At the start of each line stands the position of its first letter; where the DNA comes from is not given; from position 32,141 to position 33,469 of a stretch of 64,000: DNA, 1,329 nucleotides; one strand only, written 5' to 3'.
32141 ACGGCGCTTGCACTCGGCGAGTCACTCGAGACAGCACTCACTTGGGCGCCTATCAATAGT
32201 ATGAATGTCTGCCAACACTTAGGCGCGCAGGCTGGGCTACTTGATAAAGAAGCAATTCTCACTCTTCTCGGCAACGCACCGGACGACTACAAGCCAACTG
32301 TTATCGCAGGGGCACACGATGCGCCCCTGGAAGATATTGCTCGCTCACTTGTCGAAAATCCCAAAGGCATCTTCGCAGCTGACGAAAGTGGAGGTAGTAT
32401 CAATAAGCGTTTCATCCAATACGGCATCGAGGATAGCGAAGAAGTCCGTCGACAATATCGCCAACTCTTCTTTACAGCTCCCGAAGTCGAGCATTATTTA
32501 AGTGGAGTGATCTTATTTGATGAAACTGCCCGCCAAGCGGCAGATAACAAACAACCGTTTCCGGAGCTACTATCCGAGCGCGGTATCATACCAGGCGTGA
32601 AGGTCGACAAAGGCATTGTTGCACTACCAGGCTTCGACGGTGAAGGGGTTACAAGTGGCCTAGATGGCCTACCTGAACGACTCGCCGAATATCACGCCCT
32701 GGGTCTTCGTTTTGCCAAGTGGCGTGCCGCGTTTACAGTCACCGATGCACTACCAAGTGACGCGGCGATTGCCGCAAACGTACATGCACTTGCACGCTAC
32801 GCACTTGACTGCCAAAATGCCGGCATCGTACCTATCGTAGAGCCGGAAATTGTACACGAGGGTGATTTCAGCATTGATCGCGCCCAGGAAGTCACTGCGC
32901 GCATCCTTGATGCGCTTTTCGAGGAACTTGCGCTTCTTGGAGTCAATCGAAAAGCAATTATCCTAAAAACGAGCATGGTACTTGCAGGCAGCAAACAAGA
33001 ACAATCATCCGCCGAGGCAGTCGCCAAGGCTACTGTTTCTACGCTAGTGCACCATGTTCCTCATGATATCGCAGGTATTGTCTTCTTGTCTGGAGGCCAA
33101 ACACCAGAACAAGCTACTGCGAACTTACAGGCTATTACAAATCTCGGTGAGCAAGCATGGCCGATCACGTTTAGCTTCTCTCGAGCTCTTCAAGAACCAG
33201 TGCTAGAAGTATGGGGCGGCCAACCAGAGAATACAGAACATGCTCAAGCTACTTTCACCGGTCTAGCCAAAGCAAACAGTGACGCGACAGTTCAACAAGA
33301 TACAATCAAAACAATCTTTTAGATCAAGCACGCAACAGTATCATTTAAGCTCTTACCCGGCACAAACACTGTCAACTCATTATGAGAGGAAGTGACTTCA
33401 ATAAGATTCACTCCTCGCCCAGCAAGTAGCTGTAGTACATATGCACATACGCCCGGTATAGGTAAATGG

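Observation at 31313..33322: Single 669-aa ORF fusing a PfkB-family kinase to a class I (Schiff-base) fructose-bisphosphate aldolase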

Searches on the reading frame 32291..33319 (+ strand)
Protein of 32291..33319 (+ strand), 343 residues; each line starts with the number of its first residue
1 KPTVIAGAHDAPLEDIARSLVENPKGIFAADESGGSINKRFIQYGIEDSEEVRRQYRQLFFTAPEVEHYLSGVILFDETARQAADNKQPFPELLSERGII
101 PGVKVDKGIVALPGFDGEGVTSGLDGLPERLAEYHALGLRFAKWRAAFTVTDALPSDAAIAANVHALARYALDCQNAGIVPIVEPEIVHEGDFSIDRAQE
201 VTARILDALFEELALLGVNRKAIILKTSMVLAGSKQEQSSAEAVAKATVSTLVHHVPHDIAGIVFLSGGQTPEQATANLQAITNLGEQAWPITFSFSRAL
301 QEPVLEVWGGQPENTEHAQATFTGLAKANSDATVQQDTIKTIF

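Call 23: find_homologous_proteins(query=window:32291-33319:+, max_evalue=1e-20)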
Query window:32291-33319:+ (343 aa): 7999 proteins with E <= 1e-20 among 8000 candidates; the best 120 are listed.
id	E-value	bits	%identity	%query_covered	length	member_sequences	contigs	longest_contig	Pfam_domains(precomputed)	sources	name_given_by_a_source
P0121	2.1e-136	473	67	94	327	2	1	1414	PF00274.26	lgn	-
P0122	1.7e-126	440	63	93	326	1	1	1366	PF00274.26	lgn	-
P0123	4.3e-126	439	63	93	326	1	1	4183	PF00274.26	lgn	-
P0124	2.2e-125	436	62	94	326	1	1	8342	PF00274.26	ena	-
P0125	3.0e-125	436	62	94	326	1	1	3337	PF00274.26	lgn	-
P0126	5.9e-125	435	64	93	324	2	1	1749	PF00274.26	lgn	-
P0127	4.6e-124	432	63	94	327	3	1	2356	PF00274.26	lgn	-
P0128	1.2e-123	431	62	94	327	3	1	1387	PF00274.26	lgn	-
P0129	1.4e-121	424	62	94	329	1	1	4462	PF00274.26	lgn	-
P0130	1.8e-120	420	61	94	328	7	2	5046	PF00274.26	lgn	-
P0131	3.5e-120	419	62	94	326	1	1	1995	PF00274.26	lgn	-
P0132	5.8e-120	418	62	93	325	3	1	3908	PF00274.26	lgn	-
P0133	8.0e-120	418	59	96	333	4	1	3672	PF00274.26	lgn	-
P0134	1.4e-118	414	61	94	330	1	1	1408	PF00274.26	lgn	-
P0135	4.5e-114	399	58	94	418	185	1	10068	PF00274.26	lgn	-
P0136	3.3e-112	393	57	93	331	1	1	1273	PF00274.26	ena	-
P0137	1.4e-108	381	56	93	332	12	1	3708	PF00274.26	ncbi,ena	-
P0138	1.6e-107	378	56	94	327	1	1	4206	PF00274.26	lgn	-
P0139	4.7e-107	376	56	90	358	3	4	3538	PF00274.26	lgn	-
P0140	3.3e-106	373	57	93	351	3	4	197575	PF00274.26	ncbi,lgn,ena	-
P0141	4.6e-106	373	54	93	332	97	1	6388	PF00274.26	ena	-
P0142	6.9e-106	372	55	95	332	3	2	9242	PF00274.26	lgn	-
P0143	8.6e-106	372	56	94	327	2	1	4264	PF00274.26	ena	-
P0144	2.2e-105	371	54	93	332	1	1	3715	PF00274.26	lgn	-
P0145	3.6e-105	370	58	94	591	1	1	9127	PF00274.26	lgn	-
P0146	5.9e-105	369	56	93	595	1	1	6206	PF00274.26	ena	-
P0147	7.1e-105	369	56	93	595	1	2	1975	PF00274.26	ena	-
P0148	8.1e-105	369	56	94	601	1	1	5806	PF00274.26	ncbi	-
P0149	9.4e-105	369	56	93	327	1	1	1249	PF00274.26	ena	-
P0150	3.3e-104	367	55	93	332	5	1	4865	PF00274.26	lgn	-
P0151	4.3e-104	366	56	93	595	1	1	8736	PF00274.26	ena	-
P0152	4.6e-104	366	56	93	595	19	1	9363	PF00274.26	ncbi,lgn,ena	-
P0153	4.8e-104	366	54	94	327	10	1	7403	PF00274.26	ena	-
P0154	5.5e-104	366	55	93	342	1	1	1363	PF00274.26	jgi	jgi:fructose-bisphosphate aldolase, class I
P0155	1.0e-103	365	55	93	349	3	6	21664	PF00274.26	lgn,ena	-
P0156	1.0e-103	365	55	93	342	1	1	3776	PF00274.26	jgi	jgi:fructose-bisphosphate aldolase, class I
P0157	1.5e-103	365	56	92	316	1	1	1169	PF00274.26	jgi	jgi:fructose-bisphosphate aldolase class I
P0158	1.7e-103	364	55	93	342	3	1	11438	PF00274.26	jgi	jgi:fructose-bisphosphate aldolase, class I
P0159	1.8e-103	364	55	94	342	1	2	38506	PF00274.26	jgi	jgi:fructose-bisphosphate aldolase, class I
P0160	2.0e-103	364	55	93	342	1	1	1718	PF00274.26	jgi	jgi:fructose-bisphosphate aldolase, class I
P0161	2.4e-103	364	54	93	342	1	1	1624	PF00274.26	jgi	jgi:fructose-bisphosphate aldolase class I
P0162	2.6e-103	364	54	95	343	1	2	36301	PF00274.26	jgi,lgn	jgi:fructose-bisphosphate aldolase class I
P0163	3.8e-103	363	55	94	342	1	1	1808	PF00274.26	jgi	jgi:fructose-bisphosphate aldolase class I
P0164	4.3e-103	363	55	94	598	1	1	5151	PF00274.26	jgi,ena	-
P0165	6.3e-103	363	55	90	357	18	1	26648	PF00274.26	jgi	jgi:fructose-bisphosphate aldolase class I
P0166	6.5e-103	362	54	94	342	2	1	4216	PF00274.26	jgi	jgi:fructose-bisphosphate aldolase, class I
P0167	7.7e-103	362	57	94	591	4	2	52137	PF00274.26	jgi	-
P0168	8.1e-103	362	56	92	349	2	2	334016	PF00274.26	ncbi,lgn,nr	ncbi:MAG: fructose-bisphosphate aldolase class I [Ardenticatenaceae bacterium]|nr:fructose-bisphosph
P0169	1.4e-102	361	53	93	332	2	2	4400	PF00274.26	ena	-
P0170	1.9e-102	361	55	93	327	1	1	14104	PF00274.26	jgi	-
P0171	2.4e-102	361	55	93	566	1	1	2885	PF00274.26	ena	-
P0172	2.8e-102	360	55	93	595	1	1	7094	PF00274.26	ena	-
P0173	3.4e-102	360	54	94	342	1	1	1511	PF00274.26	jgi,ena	-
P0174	3.9e-102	360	55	93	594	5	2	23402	PF00274.26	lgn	-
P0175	4.2e-102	360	54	93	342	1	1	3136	PF00274.26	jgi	jgi:fructose-bisphosphate aldolase class I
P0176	4.5e-102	360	54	95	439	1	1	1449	PF00274.26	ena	-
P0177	6.0e-102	359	54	95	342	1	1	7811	PF00274.26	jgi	jgi:fructose-bisphosphate aldolase class I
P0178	6.9e-102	359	53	93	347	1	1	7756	PF00274.26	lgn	-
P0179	7.8e-102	359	54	93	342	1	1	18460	PF00274.26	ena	-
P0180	8.2e-102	359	54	93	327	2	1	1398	PF00274.26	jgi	jgi:fructose-bisphosphate aldolase class I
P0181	8.3e-102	359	52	93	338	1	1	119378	PF00274.26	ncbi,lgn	ncbi:MAG: class I fructose-bisphosphate aldolase [Gaiellaceae bacterium]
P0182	8.3e-102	359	55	94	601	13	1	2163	PF00274.26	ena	-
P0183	1.1e-101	358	55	93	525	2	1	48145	PF00274.26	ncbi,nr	ncbi:fructose-bisphosphate aldolase class I [Candidatus Saccharibacteria bacterium]|nr:fructose-bisp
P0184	1.2e-101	358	55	94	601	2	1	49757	PF00274.26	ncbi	-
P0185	1.3e-101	358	54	94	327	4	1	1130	PF00274.26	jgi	jgi:fructose-bisphosphate aldolase class I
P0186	1.4e-101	358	54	93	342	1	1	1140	PF00274.26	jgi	jgi:fructose-bisphosphate aldolase class I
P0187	1.5e-101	358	58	87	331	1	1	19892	PF00274.26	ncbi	-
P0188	2.0e-101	358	54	94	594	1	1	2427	PF00274.26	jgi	-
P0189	2.0e-101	358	53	93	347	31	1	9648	PF00274.26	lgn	-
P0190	2.2e-101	357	55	93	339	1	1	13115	PF00274.26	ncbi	-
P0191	2.3e-101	357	54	94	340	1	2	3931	PF00274.26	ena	-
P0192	2.7e-101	357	54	94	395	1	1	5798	PF00274.26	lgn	-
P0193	4.1e-101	357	53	95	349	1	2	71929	PF00274.26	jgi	jgi:fructose-bisphosphate aldolase class I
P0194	4.2e-101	356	53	95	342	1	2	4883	PF00274.26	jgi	jgi:fructose-bisphosphate aldolase class I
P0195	4.7e-101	356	54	93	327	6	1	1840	PF00274.26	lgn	-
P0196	4.9e-101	356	57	93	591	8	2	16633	PF00274.26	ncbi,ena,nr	ncbi:fructose-bisphosphate aldolase class I [Candidatus Saccharibacteria bacterium]|nr:fructose-bisp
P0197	5.0e-101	356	54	94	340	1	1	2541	PF00274.26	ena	-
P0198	5.0e-101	356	54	93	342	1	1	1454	PF00274.26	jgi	jgi:fructose-bisphosphate aldolase class I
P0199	5.3e-101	356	54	94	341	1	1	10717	PF00274.26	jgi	jgi:fructose-bisphosphate aldolase, class I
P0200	6.0e-101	356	53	95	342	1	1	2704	PF00274.26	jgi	jgi:fructose-bisphosphate aldolase class I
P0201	6.4e-101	356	54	94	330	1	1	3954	PF00274.26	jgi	jgi:fructose-bisphosphate aldolase class I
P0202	7.3e-101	356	53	94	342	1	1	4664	PF00274.26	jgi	jgi:fructose-bisphosphate aldolase, class I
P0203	7.8e-101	356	53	95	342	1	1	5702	PF00274.26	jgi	jgi:fructose-bisphosphate aldolase class I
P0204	8.1e-101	356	53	94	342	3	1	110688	PF00274.26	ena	-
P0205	8.2e-101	356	54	93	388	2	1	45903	PF00274.26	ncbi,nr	ncbi:fructose-bisphosphate aldolase class I [Candidatus Saccharibacteria bacterium]|nr:fructose-bisp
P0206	9.9e-101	355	53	96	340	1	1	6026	PF00274.26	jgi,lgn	jgi:fructose-bisphosphate aldolase class I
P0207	1.1e-100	355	54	94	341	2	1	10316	PF00274.26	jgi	jgi:fructose-bisphosphate aldolase class I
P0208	1.2e-100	355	55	93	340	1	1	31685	PF00274.26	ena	-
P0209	1.2e-100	355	53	93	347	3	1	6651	PF00274.26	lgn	-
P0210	1.2e-100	355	54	91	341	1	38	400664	PF00274.26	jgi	jgi:fructose-bisphosphate aldolase, class I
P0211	1.4e-100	355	53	95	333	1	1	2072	PF00274.26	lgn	-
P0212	1.4e-100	355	55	93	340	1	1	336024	PF00274.26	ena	-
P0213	1.6e-100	355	54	94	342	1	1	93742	PF00274.26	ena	-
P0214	1.6e-100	355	53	94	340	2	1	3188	PF00274.26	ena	-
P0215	1.6e-100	355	55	89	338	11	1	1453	PF00274.26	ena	-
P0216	1.6e-100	355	55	88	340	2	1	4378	PF00274.26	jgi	-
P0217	1.6e-100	355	54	93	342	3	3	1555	PF00274.26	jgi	jgi:fructose-bisphosphate aldolase, class I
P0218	1.9e-100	354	54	93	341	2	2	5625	PF00274.26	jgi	jgi:fructose-bisphosphate aldolase class I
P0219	2.0e-100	354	54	94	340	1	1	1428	PF00274.26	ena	-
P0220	2.2e-100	354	54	93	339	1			PF00274.26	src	-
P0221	2.2e-100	354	55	88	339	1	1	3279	PF00274.26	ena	-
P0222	2.3e-100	354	53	93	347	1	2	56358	PF00274.26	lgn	-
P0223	2.7e-100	354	54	95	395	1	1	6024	PF00274.26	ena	-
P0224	2.8e-100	354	54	93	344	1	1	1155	PF00274.26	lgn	-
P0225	2.9e-100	354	53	92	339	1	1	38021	PF00274.26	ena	-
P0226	3.2e-100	354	55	92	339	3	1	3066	PF00274.26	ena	-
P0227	3.3e-100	354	56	88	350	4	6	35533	PF00274.26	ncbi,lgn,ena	-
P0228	3.3e-100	354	53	96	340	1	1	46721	PF00274.26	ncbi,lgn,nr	ncbi:MAG: fructose-bisphosphate aldolase class I [Deltaproteobacteria bacterium]|nr:fructose-bisphos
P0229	3.7e-100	353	55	93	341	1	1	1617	PF00274.26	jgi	jgi:fructose-bisphosphate aldolase class I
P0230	3.7e-100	353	53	94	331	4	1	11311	PF00274.26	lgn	-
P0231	4.0e-100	353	54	94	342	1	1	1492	PF00274.26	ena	-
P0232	4.1e-100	353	54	93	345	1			PF00274.26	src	-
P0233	4.2e-100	353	54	94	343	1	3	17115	PF00274.26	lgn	-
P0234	5.2e-100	353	53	94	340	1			PF00274.26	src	-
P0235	6.1e-100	353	55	93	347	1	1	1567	PF00274.26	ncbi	-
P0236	6.2e-100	353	54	94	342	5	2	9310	PF00274.26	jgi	jgi:fructose-bisphosphate aldolase class I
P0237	6.3e-100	353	55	93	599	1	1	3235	PF00274.26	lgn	-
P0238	6.5e-100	353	53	93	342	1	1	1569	PF00274.26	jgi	jgi:fructose-bisphosphate aldolase class I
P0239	7.6e-100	352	54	94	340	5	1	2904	PF00274.26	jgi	jgi:fructose-bisphosphate aldolase class I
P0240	9.4e-100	352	53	93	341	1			PF00274.26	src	-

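Call 26: search_protein_families(library=pfam, proteins=[P0196, P0152, P0183], max_evalue=1)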
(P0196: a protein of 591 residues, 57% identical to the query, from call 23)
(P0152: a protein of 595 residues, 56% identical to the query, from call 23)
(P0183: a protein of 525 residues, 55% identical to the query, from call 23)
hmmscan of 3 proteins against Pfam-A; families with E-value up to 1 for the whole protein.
P0196 (591 aa): 1 family
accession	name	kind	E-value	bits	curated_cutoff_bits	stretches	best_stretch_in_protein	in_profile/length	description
PF00274.25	Glycolytic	-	7.9e-105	350.9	22.2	1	279-588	11-325/349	Fructose-bisphosphate aldolase class-I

P0152 (595 aa): 2 families
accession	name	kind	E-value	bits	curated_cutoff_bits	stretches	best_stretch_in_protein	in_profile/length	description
PF00274.25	Glycolytic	-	7e-109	364.2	22.2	1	275-593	2-323/349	Fructose-bisphosphate aldolase class-I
PF08742.16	C8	-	0.081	13.7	23.7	1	425-440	41-56/68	C8 domain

P0183 (525 aa): 2 families
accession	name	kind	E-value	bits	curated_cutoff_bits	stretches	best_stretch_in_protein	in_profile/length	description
PF00274.25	Glycolytic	-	1e-105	353.8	22.2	1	193-521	1-325/349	Fructose-bisphosphate aldolase class-I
PF08742.16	C8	-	0.0083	16.8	23.7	1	349-366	39-56/68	C8 domain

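Call 27: find_encoding_contigs(protein=P0196, flank=7000, max_places=2)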
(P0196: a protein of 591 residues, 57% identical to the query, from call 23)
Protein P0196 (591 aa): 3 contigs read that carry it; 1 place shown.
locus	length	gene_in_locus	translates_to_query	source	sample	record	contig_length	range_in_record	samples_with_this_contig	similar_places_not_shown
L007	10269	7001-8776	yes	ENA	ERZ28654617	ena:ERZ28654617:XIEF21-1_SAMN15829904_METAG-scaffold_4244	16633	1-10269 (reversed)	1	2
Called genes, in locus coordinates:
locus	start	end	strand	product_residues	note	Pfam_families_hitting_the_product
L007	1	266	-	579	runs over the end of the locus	PF00496:SBP_bac_5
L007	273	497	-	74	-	PF03840:SecG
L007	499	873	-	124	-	PF04020:Phage_holin_4_2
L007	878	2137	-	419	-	PF01541:GIY-YIG (weak), PF02151:UVR (weak), PF08459:UvrC_RNaseH_dom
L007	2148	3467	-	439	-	-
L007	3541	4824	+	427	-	PF03952:Enolase_N, PF00113:Enolase_C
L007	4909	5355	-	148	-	-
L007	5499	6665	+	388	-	PF01555:N6_N4_Mtase (weak), PF01170:UPF0020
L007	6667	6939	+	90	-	PF01016:Ribosomal_L27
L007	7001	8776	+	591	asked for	PF00274:Glycolytic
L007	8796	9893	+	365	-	PF13742:tRNA_anti_2, PF01336:tRNA_anti-codon (weak), PF02601:Exonuc_VII_L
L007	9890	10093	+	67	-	PF02609:Exonuc_VII_S (weak)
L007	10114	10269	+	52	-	?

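Call 28: find_encoding_contigs(protein=P0124, flank=6000, max_places=2)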
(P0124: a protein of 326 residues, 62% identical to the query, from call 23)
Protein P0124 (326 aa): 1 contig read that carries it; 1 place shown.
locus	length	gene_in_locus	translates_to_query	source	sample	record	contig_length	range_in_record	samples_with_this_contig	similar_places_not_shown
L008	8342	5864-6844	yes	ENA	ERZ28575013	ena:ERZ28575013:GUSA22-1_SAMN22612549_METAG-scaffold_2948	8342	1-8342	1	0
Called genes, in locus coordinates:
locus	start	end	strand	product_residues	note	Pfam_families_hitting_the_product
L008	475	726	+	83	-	-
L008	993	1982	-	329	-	-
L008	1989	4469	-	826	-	PF02861:Clp_N, PF02861:Clp_N, PF00004:AAA, PF17871:AAA_lid_9, PF00004:AAA, PF07724:AAA_2, PF07728:AAA_5, PF10431:ClpB_D2-small, +8 more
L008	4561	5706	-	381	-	PF08529:NusA_N, PF13184:KH_NusA_1st, PF07650:KH_2 (weak), PF26594:KH_NusA_2nd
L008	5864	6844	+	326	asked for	PF00274:Glycolytic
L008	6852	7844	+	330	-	PF02492:cobW, PF07683:CobW_C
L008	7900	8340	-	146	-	?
